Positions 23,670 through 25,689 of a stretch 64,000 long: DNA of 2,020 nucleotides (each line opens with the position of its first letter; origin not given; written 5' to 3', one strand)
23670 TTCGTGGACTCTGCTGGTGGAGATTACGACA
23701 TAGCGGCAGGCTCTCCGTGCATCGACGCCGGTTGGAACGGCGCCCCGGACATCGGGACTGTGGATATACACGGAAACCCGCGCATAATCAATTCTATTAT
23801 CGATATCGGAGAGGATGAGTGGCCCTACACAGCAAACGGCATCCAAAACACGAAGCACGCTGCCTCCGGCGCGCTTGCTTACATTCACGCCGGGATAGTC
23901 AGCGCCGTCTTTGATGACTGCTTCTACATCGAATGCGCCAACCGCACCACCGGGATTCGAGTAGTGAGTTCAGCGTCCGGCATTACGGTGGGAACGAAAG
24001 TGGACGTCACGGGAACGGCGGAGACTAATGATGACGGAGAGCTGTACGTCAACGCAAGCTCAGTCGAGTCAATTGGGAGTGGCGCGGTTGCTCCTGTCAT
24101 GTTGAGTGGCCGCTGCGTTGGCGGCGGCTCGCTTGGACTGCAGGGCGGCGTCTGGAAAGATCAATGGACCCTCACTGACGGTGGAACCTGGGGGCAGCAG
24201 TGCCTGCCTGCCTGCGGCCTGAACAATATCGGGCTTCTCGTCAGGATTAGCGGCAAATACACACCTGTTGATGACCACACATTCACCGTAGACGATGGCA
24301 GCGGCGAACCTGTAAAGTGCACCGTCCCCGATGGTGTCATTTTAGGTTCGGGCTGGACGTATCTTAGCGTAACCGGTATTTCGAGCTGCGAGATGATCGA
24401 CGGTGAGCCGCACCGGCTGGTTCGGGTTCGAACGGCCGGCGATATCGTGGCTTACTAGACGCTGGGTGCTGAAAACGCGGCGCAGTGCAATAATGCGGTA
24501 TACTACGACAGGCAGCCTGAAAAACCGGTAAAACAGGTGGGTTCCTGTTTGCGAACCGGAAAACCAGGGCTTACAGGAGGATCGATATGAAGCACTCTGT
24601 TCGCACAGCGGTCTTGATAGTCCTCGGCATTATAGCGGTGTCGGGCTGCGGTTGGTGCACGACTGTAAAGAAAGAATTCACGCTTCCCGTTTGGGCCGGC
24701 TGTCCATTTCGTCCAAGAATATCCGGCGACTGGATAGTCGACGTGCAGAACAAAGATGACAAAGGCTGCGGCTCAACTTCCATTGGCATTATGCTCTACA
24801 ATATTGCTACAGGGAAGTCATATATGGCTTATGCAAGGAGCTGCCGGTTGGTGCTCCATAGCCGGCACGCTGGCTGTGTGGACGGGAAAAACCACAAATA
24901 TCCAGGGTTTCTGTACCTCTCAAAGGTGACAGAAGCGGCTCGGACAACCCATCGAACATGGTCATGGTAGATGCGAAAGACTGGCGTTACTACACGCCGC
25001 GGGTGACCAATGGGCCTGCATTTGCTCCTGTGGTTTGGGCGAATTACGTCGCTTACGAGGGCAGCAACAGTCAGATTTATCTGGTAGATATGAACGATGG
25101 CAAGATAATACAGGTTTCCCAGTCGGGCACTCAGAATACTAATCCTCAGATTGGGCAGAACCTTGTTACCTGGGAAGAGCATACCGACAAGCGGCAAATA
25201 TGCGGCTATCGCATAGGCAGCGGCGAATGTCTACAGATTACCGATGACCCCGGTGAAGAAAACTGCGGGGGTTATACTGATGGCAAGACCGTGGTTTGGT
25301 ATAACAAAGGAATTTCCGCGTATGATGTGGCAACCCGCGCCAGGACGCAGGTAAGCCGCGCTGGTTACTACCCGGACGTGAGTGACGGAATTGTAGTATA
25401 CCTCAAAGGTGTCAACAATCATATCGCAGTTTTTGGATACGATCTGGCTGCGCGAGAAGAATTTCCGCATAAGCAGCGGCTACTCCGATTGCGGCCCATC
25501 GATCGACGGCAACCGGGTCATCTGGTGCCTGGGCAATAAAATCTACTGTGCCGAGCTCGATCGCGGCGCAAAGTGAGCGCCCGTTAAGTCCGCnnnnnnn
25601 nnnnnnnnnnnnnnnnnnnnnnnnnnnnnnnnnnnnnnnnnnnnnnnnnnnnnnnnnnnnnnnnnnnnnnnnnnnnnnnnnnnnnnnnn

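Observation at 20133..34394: Segmental paralogy: the 31320 gene duplicates units 2-3 and the C-terminal region of the 20133 gene; near-identical 66-72-bp PbH1 repeats occur inside both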

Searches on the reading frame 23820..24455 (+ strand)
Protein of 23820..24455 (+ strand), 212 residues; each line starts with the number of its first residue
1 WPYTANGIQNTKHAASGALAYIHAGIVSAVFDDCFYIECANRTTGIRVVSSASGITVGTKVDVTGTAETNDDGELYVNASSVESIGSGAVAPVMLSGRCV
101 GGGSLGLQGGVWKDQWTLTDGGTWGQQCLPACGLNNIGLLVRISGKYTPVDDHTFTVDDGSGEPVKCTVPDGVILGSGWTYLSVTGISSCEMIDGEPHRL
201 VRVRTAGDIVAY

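Call 48: predict_structure(alignment_id=A1)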
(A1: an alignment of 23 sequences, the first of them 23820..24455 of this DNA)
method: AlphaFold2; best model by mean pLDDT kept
length: 212 residues; sequences in the alignment: 23
mean_pLDDT: 93.6   pTM: 0.88
mean pLDDT of the five models: 93.6, 92.8, 90.7, 89.5, 89.2
residues with pLDDT >= 90: 176; 70-90: 34; 50-70: 1; < 50: 1
segments of 3 or more residues with pLDDT < 50: none
pLDDT, mean of each block of 10 residues (from residue 1): 82 94 97 95 94 89 97 97 96 94 91 87 88 93 98 97 94 94 98 94 97 95
secondary structure, 60 per line:
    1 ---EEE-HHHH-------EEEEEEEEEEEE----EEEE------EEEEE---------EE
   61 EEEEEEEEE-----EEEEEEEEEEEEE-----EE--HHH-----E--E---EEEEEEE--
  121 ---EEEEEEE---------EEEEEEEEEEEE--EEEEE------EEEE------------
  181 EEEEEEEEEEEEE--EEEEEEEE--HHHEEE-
elements in order: E4-6 H8-11 E19-30 E35-38 E45-49 E59-69 E75-87 E112-118 E124-130 E140-151 E154-158 E165-168 E181-193 E196-203 E209-211
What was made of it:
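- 23820..24455 (+): A C-terminal module (aa 1230-1441): two tandem OB-fold barrels. AlphaFold2 model with pLDDT 93.6 and pTM 0.88 (call 48).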

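Call 51: fold_search(model_id=the predicted structure, library=pdb)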
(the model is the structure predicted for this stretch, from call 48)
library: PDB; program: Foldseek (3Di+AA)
matches with E <= 10: 1118; with E <= 0.001: 2
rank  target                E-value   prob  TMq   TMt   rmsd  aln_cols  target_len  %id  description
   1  1nnx                  3.7e-04  1.00  0.31  0.66   3.1        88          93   16  Structure of the hypothetical protein ygiW from E. coli. (released 2004-03-09)
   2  1se8                  9.8e-04  0.96  0.25  0.25  18.4       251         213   14  Structure of single-stranded DNA-binding protein (SSB) from D. radiodurans (released 2004-06-15)
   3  9dhk_E                1.5e-03  1.00  0.27  0.40   9.1       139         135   15  RMI1-RMI2 bound to cyclic peptide L3 (released 2025-07-02)
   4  7zhh_A                1.7e-03  0.89  0.22  0.22  15.4       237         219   10  Complex structure of drosophila Unr CSD789 and a poly(A) RNA sequence (released 2022-12-07)
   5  5z7d_A                2.0e-03  0.99  0.32  0.18  21.2       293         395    9  p204HINab-dsDNA complex structure (released 2019-01-30)
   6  9dhk_B                2.2e-03  1.00  0.29  0.43   8.7       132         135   15  RMI1-RMI2 bound to cyclic peptide L3 (released 2025-07-02)
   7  9dhk_K                2.4e-03  1.00  0.30  0.44   9.0       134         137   14  RMI1-RMI2 bound to cyclic peptide L3 (released 2025-07-02)
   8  3m4p_B                2.7e-03  1.00  0.32  0.17   4.1       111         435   12  Entamoeba histolytica asparaginyl-tRNA synthetase (AsnRS) in complex with asparaginyl-adenylate (released 2010-03-23)
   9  1l1o_B                3.0e-03  1.00  0.26  0.41   8.4       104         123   14  Structure of the human Replication Protein A (RPA) trimerization core (released 2002-06-05)
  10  6hhv_B                3.8e-03  1.00  0.31  0.13   4.6       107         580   12  Structure of T. thermophilus AspRS in Complex with 5'-O-(N-(L-aspartyl)-sulfamoyl)N3-methyluridine (released 2019-12-18)
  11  3mxn_B                4.2e-03  1.00  0.29  0.45   8.3       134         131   16  Crystal structure of the RMI core complex (released 2010-09-15)
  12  3go5                  4.4e-03  0.75  0.21  0.16  19.8       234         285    8  Crystal structure of a multidomain protein with nucleic acid binding domains (sp_0946) from streptococcus pneumoniae tig (released 2009-04-07)
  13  3m4q_A                4.9e-03  1.00  0.30  0.17   4.6       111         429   13  Entamoeba histolytica asparaginyl-tRNA synthetase (AsnRS) (released 2010-03-23)
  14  9pd4_O                4.9e-03  1.00  0.24  0.26   8.6       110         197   14  NER dual incision complex - DuIM (released 2026-02-18)
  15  9dhk_H                5.5e-03  1.00  0.27  0.38   8.6       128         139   18  RMI1-RMI2 bound to cyclic peptide L3 (released 2025-07-02)
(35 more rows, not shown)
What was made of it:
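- Closest known: Periplasmic bacterial OB-fold. Same: Each half of the C-terminal module has the OB barrel fold (TMt 0.66 to YgiW, call 51).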

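Call 68: search_protein_representatives(alignment_id=A1)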
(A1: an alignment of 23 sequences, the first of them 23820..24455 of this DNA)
Query: 23 sequences, 204 profile positions. Proteins with E-value up to 0.001 (for the whole library): 5181; up to 1e-10: 4072; up to 1e-30: 1639. The best 150 are listed.
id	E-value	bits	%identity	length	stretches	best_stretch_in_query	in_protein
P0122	7.5e-141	483.0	-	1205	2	10-203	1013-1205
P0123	2.1e-131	452.1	-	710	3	5-202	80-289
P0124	2.2e-130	448.8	-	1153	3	10-202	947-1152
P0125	2.6e-117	406.1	-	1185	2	5-201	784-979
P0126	1.7e-116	403.5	-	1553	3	5-202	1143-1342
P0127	1.4e-115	400.5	-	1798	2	7-200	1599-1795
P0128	1.6e-115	400.2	-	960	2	3-200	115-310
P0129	2.0e-114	396.7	-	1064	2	4-200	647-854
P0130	3.1e-109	379.7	-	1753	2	8-195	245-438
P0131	1.2e-104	364.7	-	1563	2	5-203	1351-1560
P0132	3.2e-103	360.1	-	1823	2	8-201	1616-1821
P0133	1.7e-102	357.7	-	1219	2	11-201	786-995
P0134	2.9e-100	350.4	-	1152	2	5-202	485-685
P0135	2.7e-97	340.7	-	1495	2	13-202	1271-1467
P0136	1.6e-96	338.2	-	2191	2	11-200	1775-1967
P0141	1.9e-77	275.9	-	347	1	7-203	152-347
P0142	2.2e-73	262.6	-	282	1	2-203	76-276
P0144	1.1e-72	260.4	-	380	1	8-203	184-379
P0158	2.5e-69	249.4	-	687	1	2-203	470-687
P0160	3.6e-69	248.9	-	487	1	8-203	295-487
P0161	4.9e-69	248.5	-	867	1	7-203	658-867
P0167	1.3e-67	243.9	-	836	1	7-203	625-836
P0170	5.7e-67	241.7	-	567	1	2-203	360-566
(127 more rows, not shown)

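Call 69: search_protein_families(library=pfam, proteins=[P0141, P0142, P0144, P0158, P0160, P0161, P0167, P0170, P0122, P0123], max_evalue=0.001)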
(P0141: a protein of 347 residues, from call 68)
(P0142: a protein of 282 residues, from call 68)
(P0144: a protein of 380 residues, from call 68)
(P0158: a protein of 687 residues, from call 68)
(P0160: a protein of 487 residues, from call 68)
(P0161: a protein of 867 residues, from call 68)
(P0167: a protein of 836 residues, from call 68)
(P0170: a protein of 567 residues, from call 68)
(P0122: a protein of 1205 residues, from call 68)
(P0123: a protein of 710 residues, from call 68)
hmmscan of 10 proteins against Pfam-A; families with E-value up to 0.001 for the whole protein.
P0141 (347 aa): 1 family
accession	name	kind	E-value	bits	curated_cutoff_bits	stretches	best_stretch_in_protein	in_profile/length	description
PF13517.12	FG-GAP_3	-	1.5e-07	32.3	26.9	1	46-113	1-60/61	FG-GAP-like repeat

P0142 (282 aa): 0 families

P0144 (380 aa): 3 families
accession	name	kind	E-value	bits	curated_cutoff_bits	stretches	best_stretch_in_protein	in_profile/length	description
PF25390.1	WD40_RLD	-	2.7e-32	112.9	150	2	48-155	145-278/363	RCC1-like domain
PF13540.12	RCC1_2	-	7.5e-30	102.4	22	3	126-154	2-30/30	Regulator of chromosome condensation (RCC1) repeat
PF00415.24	RCC1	-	6.3e-07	30.3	21.7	0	141-156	1-16/50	Regulator of chromosome condensation (RCC1) repeat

P0158 (687 aa): 2 families
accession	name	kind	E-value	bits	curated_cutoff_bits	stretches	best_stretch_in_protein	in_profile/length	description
PF13229.12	Beta_helix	-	8.6e-17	61.6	25.9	3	118-227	28-138/158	Right handed beta helix region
PF05048.19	NosD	-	2.3e-13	50.5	23.6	1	98-229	44-175/212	Periplasmic copper-binding protein (NosD)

P0160 (487 aa): 4 families
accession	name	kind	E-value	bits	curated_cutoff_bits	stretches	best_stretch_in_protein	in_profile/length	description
PF13540.12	RCC1_2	-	2.7e-33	113.3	22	4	72-100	1-29/30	Regulator of chromosome condensation (RCC1) repeat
PF25390.1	WD40_RLD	-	2e-30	106.8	150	2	69-181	30-175/363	RCC1-like domain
PF00415.24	RCC1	-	4.2e-09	37.3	21.7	0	127-141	1-15/50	Regulator of chromosome condensation (RCC1) repeat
PF09291.16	DUF1968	-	1.3e-05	25.6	22.1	0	43-64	48-68/81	Domain of unknown function (DUF1968)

P0161 (867 aa): 2 families
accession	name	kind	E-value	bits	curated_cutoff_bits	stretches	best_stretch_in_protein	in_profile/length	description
PF13229.12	Beta_helix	-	1.2e-21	77.4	25.9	2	127-257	33-158/158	Right handed beta helix region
PF05048.19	NosD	-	1.5e-11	44.6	23.6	2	129-187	94-153/212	Periplasmic copper-binding protein (NosD)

P0167 (836 aa): 4 families
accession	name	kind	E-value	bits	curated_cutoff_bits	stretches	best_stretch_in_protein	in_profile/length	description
PF13229.12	Beta_helix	-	1.3e-28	100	25.9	2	386-548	2-158/158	Right handed beta helix region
PF05048.19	NosD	-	1e-25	90.9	23.6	2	324-499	1-173/212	Periplasmic copper-binding protein (NosD)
PF07602.17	DUF1565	-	5.1e-11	42.8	20.3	1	205-428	3-227/257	Protein of unknown function (DUF1565)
PF17161.10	DUF5123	-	2.1e-06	29.3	35.1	0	50-120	2-75/113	Domain of unknown function (DUF5123)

P0170 (567 aa): 2 families
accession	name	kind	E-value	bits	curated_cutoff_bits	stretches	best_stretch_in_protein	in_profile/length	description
PF13229.12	Beta_helix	-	2.2e-34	118.8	25.9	3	145-290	2-139/158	Right handed beta helix region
PF08480.16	Disaggr_assoc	-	1.2e-06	29.1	22.6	1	278-329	129-180/194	Disaggregatase related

P0122 (1205 aa): 3 families
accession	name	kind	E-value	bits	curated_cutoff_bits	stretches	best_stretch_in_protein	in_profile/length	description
PF25778.1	DUF7948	-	7.7e-56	189.9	27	1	64-259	1-213/214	Domain of unknown function (DUF7948)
PF06739.17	SBBP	-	7.8e-44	147.8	20.5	5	662-698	1-38/38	Beta-propeller repeat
PF18998.6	Flg_new_2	-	4.8e-08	33.3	23.6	1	940-1008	3-70/73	Divergent InlB B-repeat domain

P0123 (710 aa): 0 families

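Call 70: search_protein_families(library=pfam, alignment_id=A1, max_evalue=0.1)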
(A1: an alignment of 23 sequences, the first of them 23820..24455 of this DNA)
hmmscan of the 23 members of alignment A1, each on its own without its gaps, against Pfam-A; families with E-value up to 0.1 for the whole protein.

A. member 1, window:23820-24455:+ (212 aa): 1 family
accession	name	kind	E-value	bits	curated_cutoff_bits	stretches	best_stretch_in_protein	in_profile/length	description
PF01336.31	tRNA_anti-codon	-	0.025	14.9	27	0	52-84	42-74/75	OB-fold nucleic acid binding domain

B. families by the number of members that match (of 23 scanned): 5 families
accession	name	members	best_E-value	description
PF01336.31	tRNA_anti-codon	2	0.0088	OB-fold nucleic acid binding domain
PF04076.19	BOF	2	0.044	Bacterial OB fold (BOF) protein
PF16100.11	RMI2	1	0.0022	RecQ-mediated genome instability protein 2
PF01356.24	A_amylase_inhib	1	0.036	Alpha amylase inhibitor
PF22370.1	FliC-like_3rd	1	0.078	Flagellin, beta sheet domain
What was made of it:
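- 23820..24455 (+): No Pfam family passes threshold (call 70).
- Closest known: Periplasmic bacterial OB-fold. Same: Sub-threshold Pfam hints to BOF and tRNA_anti-codon (call 70).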

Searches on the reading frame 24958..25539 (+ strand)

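Call 10: search_protein_families(library=pfam, proteins=[window:24958-25539:+], max_evalue=0.01)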
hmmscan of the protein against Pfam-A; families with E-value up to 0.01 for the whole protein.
window:24958-25539:+ (193 aa): 0 families

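Call 29: search_protein_families(library=ncbifam, proteins=[window:24958-25539:+], max_evalue=0.001)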
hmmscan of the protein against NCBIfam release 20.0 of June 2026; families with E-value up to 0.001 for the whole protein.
window:24958-25539:+ (193 aa): 2 families
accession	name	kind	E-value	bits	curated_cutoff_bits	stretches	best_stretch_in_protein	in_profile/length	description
TIGR04275.1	beta_prop_Msarc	repeat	9.6e-08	31.7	85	0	51-84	2-36/40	beta-propeller repeat protein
TIGR02800.1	propeller_TolB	equivalog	0.00022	20.3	343.15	1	35-114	300-382/418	Tol-Pal system beta propeller repeat protein TolB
